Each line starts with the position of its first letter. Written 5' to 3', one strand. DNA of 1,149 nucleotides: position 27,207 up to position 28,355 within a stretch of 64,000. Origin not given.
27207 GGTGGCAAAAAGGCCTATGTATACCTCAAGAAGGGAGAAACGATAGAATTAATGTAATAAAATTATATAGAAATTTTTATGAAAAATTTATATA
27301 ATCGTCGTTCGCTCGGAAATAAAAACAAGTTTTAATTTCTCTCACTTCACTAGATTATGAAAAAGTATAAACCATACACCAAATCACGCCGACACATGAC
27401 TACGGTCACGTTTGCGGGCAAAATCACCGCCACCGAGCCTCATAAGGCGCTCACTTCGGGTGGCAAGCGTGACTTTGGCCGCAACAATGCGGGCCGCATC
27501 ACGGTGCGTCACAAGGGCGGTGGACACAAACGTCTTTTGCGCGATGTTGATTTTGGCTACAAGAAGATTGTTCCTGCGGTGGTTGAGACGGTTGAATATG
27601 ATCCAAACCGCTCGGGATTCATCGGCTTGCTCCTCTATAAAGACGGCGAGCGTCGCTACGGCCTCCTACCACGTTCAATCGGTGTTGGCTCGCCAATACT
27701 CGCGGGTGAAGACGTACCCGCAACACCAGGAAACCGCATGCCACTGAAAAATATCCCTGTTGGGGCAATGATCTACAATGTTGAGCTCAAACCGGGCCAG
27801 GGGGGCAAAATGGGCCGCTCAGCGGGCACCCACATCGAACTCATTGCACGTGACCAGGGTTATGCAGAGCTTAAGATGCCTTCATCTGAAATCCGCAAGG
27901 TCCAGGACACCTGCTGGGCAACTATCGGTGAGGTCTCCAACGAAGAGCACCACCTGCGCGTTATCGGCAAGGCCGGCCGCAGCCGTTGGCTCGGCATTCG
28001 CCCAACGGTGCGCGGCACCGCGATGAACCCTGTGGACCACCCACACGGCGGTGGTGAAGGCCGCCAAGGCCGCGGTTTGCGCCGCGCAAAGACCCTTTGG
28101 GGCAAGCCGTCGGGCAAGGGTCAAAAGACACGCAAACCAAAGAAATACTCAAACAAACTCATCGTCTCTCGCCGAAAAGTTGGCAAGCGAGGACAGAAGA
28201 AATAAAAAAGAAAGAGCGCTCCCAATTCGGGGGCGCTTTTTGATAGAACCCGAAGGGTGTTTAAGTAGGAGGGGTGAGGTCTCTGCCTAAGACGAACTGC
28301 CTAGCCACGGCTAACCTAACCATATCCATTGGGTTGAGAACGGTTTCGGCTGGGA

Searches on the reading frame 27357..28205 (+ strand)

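Call 94: search_protein_families(library=pfam, proteins=[window:27357-28205:+], max_evalue=0.001)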
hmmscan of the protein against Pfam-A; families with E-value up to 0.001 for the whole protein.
window:27357-28205:+ (282 aa): 2 families
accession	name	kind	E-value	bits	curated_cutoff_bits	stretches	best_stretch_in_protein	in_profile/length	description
PF03947.24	Ribosomal_L2_C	-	6e-52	175.4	33.7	1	124-249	2-126/126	Ribosomal Proteins L2, C-terminal domain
PF00181.30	Ribosomal_L2_N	-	5.1e-25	87.7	23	1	41-114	1-75/77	Ribosomal Proteins L2, RNA binding N-terminal domain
